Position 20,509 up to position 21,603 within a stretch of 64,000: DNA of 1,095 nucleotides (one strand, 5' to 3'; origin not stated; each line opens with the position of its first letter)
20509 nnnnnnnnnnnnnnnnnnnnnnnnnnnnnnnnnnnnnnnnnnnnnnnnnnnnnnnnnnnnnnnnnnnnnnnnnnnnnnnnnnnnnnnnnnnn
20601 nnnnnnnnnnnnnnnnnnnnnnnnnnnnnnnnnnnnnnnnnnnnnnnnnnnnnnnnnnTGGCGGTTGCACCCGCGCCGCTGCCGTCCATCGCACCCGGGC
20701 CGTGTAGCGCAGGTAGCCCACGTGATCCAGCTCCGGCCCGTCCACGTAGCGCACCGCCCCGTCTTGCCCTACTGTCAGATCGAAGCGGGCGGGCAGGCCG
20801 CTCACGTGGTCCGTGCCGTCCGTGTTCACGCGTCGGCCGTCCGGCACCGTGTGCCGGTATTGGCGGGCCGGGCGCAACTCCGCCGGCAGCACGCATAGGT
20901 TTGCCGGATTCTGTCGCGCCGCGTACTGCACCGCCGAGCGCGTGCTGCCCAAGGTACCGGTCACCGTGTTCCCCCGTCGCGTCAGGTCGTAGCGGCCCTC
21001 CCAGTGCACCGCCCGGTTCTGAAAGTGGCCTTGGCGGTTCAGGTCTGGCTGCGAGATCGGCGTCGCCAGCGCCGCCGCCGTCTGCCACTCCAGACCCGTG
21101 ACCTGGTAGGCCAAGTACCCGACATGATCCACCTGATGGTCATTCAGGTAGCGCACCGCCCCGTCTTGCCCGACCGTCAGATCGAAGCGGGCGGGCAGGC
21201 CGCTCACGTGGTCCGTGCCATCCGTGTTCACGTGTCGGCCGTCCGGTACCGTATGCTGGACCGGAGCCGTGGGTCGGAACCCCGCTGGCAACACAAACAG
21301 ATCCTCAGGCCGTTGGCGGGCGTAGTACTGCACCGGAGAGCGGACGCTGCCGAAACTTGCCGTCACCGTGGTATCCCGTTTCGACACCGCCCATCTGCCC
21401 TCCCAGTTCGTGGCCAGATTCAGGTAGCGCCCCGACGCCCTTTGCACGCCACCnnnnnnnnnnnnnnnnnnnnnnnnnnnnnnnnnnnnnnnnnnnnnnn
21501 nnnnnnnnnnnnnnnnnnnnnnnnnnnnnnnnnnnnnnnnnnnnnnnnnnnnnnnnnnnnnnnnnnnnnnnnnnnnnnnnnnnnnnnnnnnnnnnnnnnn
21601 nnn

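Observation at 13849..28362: Accessory island: two ~1000-aa LRR proteins flanking an M23-SH3b-FN3 giant hydrolase, plus a membrane-anchored pentapeptide-repeat protein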

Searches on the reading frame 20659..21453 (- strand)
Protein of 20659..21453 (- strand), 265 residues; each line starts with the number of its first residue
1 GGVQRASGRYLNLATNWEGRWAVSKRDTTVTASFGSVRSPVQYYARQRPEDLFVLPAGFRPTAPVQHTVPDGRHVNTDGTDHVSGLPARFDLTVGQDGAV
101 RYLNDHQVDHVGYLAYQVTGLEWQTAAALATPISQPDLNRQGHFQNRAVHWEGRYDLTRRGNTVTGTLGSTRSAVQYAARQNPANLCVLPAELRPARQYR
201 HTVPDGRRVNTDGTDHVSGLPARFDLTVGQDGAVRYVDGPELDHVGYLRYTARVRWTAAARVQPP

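Call 12: find_homologous_proteins(query=window:20659-21453:-, max_evalue=0.001)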
Query seq(265 aa) (265 aa): 2 proteins with E <= 0.001 among 8000 candidates.
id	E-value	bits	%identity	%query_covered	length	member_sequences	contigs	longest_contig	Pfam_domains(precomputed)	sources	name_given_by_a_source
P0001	3.6e-58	215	48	95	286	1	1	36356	-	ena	-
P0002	9.1e-11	60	48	37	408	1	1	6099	PF23598.2,PF25019.1,PF00560.40,PF12799.14,PF13855.13,PF23211.1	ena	-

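Call 15: find_encoding_contigs(protein=P0001, flank=10000, max_places=4)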
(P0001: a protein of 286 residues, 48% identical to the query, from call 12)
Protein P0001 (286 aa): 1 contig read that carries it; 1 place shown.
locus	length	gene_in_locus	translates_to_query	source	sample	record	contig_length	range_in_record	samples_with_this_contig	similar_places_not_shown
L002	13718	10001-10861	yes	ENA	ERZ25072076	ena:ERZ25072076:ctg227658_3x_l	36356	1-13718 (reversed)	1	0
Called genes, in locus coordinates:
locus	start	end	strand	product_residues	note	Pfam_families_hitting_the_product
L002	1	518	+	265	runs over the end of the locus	PF01209:Ubie_methyltran, PF13847:Methyltransf_31, PF08241:Methyltransf_11, PF08242:Methyltransf_12, PF13649:Methyltransf_25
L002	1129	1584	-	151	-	PF08327:AHSA1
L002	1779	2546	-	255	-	-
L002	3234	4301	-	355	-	PF00557:Peptidase_M24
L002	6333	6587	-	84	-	-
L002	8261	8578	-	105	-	PF00589:Phage_integrase (weak)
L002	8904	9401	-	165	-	-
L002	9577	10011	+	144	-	-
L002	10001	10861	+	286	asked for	-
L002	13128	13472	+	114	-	-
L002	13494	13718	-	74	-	?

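Call 16: find_encoding_contigs(protein=P0002, flank=10000, max_places=4)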
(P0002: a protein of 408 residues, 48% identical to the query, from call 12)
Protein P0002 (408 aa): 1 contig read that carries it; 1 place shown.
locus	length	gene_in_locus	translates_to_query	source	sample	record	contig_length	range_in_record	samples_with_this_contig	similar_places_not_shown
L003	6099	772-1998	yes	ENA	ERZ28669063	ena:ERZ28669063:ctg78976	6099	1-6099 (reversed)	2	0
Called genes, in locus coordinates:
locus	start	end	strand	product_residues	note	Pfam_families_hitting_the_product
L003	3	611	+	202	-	?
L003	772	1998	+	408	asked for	PF13855:LRR_8, PF23598:LRR_14, PF12799:LRR_4, PF13855:LRR_8, PF23598:LRR_14, PF12799:LRR_4, PF13855:LRR_8, PF23598:LRR_14, +5 more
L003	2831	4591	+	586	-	-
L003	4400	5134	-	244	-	-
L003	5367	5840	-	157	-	-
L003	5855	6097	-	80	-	?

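Call 52: search_protein_families(library=ncbifam, proteins=[window:20677-21444:-], max_evalue=0.01)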
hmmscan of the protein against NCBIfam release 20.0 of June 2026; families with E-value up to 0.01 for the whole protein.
window:20677-21444:- (256 aa): 0 families

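Call 53: search_protein_families(library=phrogs, proteins=[window:20677-21444:-], max_evalue=0.01)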
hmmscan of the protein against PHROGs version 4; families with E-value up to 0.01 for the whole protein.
window:20677-21444:- (256 aa): 2 families
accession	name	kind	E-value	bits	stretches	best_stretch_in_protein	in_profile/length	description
phrog_9158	-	unknown function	4e-05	23.5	0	158-234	526-602/696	-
phrog_3639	-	tail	0.0071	16.5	0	154-201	389-431/474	minor tail protein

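Call 99: search_dna_similar(query=window:20677-21444:-, collection=phages, mode=protein, max_evalue=0.01, max_rows=10)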
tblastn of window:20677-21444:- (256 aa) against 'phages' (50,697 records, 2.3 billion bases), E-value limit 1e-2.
No match.
